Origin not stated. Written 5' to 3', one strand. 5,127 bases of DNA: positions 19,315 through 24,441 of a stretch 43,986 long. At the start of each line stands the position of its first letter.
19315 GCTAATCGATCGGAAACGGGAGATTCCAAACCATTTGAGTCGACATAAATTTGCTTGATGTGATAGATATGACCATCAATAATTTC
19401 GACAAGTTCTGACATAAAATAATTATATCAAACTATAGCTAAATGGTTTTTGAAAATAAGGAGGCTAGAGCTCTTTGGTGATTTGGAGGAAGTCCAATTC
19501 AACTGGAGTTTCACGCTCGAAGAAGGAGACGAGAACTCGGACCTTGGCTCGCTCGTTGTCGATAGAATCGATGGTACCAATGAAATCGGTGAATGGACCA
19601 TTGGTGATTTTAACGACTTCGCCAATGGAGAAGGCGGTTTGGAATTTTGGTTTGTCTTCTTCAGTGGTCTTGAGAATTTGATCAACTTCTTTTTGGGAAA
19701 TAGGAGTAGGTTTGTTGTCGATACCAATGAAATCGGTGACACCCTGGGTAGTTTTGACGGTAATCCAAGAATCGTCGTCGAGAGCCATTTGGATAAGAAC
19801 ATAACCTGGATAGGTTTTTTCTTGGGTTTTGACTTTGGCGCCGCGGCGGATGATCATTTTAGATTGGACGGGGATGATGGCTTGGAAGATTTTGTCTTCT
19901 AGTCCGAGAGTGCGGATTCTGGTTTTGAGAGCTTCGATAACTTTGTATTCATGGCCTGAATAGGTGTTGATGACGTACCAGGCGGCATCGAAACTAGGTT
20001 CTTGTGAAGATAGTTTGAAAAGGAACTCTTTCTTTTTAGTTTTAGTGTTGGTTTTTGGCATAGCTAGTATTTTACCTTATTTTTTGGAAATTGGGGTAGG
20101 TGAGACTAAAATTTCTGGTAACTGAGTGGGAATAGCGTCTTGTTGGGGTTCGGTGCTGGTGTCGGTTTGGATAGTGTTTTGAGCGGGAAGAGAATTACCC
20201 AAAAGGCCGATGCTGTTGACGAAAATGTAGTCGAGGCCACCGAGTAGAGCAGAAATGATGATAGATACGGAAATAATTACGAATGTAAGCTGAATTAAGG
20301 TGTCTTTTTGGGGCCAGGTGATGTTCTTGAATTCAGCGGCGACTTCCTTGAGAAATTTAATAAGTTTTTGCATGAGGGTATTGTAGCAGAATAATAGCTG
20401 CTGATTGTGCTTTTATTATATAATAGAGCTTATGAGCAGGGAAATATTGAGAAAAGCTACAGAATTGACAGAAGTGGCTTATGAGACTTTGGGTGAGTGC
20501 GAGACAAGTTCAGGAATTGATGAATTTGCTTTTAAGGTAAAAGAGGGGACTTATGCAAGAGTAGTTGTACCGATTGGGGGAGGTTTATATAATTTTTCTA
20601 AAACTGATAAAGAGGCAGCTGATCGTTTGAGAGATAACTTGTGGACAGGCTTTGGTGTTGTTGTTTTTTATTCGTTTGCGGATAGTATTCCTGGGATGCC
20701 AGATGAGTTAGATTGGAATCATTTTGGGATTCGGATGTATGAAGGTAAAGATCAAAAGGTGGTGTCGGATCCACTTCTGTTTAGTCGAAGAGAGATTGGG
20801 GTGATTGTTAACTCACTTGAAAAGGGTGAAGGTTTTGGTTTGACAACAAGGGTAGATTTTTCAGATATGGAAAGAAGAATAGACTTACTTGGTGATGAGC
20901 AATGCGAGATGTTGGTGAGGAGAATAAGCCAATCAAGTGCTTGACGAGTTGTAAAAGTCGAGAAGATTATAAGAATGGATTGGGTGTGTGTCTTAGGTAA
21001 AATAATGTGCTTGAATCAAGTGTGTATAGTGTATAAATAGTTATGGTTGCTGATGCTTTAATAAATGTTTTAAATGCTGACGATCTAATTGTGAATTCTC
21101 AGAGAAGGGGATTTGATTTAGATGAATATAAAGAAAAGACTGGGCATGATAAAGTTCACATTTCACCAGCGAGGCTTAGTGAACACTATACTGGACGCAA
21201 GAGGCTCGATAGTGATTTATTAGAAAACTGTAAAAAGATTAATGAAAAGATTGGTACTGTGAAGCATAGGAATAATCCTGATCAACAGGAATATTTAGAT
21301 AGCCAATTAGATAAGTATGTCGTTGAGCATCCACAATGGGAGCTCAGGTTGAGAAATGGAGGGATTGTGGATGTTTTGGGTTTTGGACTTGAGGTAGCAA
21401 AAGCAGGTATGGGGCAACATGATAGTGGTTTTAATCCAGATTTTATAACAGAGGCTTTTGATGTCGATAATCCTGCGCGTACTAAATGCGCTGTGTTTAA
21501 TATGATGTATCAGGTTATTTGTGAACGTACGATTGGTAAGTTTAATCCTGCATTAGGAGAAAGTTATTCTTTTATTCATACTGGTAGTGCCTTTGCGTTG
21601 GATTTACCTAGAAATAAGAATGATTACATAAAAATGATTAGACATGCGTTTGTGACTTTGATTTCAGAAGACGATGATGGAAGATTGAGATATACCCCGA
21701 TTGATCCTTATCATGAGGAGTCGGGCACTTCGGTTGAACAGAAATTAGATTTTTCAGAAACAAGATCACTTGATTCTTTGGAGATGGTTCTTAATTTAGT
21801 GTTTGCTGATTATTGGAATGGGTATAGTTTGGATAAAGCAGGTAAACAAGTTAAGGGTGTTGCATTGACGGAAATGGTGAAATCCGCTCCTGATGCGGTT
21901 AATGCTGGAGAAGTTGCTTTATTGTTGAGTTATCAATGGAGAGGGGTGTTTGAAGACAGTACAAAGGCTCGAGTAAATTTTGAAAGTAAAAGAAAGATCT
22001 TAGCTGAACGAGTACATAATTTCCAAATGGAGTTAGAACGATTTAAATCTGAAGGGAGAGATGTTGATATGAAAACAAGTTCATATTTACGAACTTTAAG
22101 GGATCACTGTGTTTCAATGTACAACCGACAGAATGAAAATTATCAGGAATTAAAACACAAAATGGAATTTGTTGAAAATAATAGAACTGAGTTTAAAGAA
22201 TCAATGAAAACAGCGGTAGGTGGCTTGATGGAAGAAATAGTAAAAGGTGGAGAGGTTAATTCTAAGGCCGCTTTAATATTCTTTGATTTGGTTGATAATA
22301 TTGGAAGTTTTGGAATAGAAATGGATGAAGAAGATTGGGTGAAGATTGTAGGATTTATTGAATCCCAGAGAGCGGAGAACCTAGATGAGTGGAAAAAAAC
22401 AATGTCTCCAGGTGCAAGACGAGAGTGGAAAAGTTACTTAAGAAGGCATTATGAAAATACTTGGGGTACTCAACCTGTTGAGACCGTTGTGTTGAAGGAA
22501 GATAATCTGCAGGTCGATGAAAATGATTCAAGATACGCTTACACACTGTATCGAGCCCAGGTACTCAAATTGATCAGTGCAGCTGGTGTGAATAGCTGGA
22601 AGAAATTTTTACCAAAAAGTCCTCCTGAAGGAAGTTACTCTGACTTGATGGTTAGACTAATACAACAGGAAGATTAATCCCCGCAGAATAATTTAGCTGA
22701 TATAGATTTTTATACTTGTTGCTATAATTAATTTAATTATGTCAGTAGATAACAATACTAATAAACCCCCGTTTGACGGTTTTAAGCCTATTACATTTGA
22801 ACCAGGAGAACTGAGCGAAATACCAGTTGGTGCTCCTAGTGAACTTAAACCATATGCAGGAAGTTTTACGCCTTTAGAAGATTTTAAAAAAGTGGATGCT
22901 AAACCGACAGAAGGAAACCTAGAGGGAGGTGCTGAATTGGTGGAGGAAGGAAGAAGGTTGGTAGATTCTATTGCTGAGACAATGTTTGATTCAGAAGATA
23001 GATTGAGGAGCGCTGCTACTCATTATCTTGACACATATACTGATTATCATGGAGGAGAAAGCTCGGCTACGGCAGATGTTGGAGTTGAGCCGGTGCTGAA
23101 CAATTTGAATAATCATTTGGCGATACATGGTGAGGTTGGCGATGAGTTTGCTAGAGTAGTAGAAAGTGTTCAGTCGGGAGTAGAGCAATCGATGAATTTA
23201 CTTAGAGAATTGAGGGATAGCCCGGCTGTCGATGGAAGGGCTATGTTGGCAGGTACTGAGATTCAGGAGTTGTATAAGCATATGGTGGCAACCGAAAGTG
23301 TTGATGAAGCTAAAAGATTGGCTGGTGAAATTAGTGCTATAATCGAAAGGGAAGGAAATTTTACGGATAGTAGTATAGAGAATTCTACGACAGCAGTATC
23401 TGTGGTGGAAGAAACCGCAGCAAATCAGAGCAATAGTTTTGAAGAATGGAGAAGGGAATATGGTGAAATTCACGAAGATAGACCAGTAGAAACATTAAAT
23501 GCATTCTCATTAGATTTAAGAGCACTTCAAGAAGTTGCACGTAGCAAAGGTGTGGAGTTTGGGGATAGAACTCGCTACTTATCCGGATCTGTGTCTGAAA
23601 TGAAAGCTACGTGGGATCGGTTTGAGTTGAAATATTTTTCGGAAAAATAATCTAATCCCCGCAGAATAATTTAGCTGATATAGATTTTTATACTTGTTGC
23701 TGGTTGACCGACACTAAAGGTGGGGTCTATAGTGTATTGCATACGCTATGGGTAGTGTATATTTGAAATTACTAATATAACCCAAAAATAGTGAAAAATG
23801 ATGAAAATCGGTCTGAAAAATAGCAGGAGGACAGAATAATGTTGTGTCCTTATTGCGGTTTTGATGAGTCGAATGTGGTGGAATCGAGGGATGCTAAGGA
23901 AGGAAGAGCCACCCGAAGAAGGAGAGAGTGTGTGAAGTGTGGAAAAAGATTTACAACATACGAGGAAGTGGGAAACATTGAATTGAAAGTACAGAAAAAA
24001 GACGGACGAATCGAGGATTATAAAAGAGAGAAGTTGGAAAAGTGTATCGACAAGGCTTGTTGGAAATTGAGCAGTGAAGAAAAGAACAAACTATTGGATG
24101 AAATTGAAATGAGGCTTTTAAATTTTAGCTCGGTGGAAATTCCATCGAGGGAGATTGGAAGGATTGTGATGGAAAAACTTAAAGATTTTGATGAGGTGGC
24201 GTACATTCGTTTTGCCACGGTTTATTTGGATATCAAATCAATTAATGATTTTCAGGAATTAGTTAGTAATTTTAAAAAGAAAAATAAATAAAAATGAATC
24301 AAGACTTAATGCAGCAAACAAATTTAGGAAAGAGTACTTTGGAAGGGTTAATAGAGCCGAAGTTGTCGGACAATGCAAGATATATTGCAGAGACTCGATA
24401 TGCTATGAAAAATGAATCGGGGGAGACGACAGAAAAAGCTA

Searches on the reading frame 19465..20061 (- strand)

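Call 69: search_protein_families(library=pfam, proteins=[window:19465-20061:-], max_evalue=0.001)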
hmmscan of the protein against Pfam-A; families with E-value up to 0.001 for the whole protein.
window:19465-20061:- (198 aa): 2 families
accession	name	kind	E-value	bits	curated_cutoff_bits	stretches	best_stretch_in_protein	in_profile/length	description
PF02357.24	NusG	-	2.7e-25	89.1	22.2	1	27-130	2-93/93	Transcription termination factor nusG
PF00467.35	KOW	-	5e-07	29.7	22.3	1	147-178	2-31/32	KOW motif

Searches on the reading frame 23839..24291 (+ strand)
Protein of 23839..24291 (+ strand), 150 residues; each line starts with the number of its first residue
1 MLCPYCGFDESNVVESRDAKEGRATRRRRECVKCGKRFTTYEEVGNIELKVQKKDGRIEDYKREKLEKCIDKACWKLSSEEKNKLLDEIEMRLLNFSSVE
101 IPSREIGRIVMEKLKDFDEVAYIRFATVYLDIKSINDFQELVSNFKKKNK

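Call 8: search_protein_families(library=pfam, proteins=[window:23839-24291:+], max_evalue=0.01)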
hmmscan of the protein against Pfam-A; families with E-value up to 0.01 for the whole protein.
window:23839-24291:+ (150 aa): 2 families
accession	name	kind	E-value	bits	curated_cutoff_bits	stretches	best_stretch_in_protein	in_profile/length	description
PF22811.2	Zn_ribbon_NrdR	-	6.6e-19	68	27.2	1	1-42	1-42/42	Transcriptional repressor NrdR-like, N-terminal domain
PF03477.21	ATP-cone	-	2.9e-18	66.6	25.8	1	50-133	2-86/88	ATP cone domain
